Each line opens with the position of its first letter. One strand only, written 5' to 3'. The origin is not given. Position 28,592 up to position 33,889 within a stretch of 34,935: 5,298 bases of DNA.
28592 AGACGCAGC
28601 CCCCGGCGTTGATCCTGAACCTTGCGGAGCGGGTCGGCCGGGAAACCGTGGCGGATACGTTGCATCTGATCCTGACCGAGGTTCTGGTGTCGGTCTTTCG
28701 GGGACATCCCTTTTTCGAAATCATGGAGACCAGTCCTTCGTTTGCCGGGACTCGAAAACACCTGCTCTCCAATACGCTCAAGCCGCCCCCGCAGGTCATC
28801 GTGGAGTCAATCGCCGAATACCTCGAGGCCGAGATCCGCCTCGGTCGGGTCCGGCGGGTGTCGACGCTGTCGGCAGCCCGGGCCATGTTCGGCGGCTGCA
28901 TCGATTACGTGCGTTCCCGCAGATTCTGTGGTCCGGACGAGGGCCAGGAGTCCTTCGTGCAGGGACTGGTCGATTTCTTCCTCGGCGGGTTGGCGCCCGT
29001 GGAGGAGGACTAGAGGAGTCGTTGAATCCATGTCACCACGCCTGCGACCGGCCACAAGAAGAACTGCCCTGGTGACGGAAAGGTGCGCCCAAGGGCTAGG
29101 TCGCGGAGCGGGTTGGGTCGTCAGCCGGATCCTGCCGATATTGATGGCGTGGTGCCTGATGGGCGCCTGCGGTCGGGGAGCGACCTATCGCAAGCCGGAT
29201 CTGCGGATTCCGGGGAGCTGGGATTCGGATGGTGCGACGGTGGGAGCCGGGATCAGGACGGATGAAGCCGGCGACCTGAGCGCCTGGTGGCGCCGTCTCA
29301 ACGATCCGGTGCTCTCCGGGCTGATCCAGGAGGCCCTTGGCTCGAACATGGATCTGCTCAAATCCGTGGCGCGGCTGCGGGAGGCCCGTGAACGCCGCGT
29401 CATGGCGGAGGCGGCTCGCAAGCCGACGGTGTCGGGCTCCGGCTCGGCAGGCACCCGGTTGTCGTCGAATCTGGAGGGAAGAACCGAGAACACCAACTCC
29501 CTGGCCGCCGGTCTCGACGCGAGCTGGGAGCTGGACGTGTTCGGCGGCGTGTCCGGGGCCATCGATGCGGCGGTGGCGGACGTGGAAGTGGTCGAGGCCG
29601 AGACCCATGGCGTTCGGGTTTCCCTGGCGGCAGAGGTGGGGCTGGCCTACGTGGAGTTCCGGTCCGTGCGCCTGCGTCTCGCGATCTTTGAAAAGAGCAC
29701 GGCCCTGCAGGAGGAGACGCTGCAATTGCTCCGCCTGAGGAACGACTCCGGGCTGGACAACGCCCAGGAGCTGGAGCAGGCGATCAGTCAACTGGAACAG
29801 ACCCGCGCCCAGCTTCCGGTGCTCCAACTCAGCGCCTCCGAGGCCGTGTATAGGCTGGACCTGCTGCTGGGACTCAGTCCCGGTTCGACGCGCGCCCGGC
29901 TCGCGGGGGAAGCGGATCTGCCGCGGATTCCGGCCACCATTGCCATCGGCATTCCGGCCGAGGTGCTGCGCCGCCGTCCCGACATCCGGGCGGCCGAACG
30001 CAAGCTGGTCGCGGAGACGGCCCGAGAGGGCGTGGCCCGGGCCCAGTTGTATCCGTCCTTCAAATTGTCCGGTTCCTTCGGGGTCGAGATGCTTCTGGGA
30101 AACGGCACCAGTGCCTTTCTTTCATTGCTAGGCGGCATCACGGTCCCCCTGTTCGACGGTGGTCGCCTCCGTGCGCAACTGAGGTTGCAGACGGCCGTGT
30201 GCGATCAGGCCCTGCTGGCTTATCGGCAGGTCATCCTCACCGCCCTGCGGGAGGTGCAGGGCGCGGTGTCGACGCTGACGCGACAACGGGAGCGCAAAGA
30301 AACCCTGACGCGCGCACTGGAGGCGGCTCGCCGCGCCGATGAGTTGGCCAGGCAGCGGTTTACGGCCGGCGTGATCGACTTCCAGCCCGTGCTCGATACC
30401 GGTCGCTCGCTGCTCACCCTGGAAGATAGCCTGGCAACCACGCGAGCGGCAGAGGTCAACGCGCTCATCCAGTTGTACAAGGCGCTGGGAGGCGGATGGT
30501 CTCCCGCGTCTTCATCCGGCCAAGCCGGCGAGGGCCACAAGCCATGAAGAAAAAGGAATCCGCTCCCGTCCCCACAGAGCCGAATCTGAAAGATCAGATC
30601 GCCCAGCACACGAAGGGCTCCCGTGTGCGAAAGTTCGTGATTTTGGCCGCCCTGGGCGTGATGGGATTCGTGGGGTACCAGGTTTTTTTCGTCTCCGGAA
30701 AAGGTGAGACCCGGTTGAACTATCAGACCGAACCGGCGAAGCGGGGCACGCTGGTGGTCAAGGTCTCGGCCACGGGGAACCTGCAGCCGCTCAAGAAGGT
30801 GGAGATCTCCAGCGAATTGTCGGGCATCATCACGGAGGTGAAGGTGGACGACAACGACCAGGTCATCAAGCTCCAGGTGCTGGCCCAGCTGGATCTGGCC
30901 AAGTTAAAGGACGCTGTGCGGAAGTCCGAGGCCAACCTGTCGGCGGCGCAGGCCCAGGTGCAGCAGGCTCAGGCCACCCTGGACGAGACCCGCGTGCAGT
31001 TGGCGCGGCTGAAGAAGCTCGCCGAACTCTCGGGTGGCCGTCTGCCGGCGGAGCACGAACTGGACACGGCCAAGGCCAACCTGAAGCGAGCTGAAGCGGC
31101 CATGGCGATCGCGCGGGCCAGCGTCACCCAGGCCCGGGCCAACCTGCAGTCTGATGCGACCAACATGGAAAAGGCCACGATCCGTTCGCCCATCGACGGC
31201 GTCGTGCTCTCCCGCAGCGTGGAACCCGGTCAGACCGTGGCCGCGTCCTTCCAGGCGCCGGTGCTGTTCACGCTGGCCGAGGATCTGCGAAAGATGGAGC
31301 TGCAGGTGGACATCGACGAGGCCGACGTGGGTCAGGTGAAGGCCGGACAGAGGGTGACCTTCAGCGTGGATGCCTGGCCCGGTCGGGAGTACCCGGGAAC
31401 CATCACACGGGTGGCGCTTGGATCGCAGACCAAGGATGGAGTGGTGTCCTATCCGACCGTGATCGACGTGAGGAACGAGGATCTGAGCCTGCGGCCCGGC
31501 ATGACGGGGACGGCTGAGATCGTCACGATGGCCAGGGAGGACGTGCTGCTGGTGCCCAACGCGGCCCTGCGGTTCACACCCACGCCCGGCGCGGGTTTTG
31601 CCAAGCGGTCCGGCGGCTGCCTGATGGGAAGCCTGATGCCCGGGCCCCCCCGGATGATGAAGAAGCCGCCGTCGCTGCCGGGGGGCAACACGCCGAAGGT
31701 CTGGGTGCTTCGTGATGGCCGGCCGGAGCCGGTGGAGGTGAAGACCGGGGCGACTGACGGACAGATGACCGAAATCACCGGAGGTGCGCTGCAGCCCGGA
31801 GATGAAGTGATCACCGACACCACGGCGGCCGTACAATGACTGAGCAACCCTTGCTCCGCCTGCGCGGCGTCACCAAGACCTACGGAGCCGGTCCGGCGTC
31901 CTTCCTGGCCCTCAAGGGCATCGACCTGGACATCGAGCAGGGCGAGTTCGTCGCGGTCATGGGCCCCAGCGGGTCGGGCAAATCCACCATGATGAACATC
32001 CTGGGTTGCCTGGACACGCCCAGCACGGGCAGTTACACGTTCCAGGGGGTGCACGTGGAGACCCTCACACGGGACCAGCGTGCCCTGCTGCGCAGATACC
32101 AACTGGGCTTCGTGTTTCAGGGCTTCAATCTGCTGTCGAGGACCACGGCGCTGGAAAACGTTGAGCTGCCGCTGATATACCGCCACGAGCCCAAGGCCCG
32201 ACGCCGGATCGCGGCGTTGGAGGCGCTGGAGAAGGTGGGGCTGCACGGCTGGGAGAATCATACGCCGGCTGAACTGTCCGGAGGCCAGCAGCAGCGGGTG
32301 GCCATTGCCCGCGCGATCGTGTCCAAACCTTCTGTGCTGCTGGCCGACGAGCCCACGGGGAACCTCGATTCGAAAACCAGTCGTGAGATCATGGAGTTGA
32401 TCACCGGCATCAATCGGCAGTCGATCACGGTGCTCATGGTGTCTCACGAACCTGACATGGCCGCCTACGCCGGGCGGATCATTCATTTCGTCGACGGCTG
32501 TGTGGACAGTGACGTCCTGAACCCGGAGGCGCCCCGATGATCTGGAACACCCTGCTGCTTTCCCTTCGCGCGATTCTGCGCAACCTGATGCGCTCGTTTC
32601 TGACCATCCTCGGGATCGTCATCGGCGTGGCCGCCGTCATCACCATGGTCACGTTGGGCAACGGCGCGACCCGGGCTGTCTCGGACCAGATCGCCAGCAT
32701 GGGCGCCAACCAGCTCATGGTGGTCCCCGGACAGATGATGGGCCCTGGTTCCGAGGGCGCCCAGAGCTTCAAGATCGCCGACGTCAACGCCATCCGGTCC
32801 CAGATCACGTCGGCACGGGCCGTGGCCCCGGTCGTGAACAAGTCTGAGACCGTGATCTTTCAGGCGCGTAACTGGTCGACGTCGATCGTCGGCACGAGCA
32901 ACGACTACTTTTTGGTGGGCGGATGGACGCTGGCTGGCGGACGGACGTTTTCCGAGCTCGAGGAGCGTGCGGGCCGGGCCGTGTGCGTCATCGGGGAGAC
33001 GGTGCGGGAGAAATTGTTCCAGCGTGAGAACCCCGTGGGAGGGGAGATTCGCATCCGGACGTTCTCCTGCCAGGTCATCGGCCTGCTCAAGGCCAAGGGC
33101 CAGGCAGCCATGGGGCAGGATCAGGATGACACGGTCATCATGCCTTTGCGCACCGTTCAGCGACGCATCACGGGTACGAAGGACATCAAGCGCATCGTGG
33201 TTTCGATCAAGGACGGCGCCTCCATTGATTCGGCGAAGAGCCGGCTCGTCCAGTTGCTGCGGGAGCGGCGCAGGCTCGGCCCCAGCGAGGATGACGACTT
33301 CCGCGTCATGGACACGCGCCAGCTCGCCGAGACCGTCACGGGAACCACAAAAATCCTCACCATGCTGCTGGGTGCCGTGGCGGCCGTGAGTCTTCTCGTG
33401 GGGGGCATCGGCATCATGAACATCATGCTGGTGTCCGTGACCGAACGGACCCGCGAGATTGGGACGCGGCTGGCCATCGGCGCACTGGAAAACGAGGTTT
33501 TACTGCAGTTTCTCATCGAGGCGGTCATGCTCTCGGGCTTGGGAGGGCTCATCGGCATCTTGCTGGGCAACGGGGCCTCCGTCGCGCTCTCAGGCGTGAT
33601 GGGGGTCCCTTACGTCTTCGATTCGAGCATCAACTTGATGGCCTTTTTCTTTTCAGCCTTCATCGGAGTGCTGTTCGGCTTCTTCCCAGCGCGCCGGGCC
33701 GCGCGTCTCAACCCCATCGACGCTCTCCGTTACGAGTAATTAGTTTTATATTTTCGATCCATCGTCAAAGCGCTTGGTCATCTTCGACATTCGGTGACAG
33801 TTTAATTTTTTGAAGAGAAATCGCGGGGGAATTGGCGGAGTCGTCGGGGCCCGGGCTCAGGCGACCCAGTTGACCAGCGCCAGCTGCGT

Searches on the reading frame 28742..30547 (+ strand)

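Call 92: search_protein_families(library=pfam, proteins=[window:28742-30547:+], max_evalue=0.001)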
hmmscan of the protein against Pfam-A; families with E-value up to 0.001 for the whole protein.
window:28742-30547:+ (601 aa): 1 family
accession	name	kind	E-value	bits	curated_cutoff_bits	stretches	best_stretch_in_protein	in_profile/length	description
PF02321.23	OEP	-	8.7e-42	143.5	22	2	406-583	6-187/187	Outer membrane efflux protein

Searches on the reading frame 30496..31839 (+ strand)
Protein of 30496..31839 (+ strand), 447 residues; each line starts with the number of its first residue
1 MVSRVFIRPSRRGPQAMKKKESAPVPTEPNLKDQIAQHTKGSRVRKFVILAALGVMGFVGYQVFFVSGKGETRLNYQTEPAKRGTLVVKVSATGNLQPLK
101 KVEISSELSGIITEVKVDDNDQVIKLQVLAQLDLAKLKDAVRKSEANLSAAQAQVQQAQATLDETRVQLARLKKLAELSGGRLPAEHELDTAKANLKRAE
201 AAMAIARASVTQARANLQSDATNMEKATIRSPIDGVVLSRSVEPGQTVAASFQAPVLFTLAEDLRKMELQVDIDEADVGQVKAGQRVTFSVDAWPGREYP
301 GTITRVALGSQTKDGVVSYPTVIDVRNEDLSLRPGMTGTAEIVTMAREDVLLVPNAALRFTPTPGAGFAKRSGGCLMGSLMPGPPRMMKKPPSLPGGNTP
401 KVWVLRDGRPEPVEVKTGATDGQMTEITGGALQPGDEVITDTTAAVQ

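Call 92: search_protein_families(library=pfam, proteins=[window:30496-31839:+], max_evalue=0.001)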
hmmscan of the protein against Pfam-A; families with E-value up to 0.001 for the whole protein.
window:30496-31839:+ (447 aa): 3 families
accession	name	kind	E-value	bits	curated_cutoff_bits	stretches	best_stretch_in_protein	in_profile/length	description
PF16576.10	HlyD_D23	-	3.6e-17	62.8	30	1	100-336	18-212/214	Barrel-sandwich domain of CusB or HlyD membrane-fusion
PF13437.12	HlyD_3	-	8.4e-16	59.1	22.2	1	228-335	1-106/106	HlyD family secretion protein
PF13533.13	Biotin_lipoyl_2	-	6.7e-05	23.1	29.8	1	102-133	1-32/32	Biotin-lipoyl like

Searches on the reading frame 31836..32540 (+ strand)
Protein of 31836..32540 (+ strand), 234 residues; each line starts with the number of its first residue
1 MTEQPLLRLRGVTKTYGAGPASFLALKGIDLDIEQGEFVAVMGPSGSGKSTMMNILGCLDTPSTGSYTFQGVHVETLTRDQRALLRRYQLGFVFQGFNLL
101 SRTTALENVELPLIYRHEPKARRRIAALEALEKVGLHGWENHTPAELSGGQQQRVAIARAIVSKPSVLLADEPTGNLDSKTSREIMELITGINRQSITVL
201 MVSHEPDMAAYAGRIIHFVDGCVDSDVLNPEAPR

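Call 92: search_protein_families(library=pfam, proteins=[window:31836-32540:+], max_evalue=0.001)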
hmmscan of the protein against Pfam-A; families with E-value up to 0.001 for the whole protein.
window:31836-32540:+ (234 aa): 3 families
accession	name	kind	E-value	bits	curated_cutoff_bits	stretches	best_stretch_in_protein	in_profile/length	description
PF00005.33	ABC_tran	-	9.6e-33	114.1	25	1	26-174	1-136/137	ABC transporter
PF13304.12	AAA_21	-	1e-05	26.2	27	0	143-206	234-300/304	AAA domain, putative AbiEii toxin, Type IV TA system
PF02463.25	SMC_N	-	1.1e-05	25.4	40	0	36-216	24-209/220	RecF/RecN/SMC N terminal domain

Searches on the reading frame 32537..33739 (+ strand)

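Call 92: search_protein_families(library=pfam, proteins=[window:32537-33739:+], max_evalue=0.001)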
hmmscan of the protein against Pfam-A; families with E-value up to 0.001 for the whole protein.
window:32537-33739:+ (400 aa): 2 families
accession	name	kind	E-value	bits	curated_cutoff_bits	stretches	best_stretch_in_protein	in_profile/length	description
PF12704.14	MacB_PCD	-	5.2e-53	180.8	27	1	20-239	1-206/207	MacB-like periplasmic core domain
PF02687.27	FtsX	-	1.3e-18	67.6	25.5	1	280-393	2-120/120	FtsX-like permease C-terminal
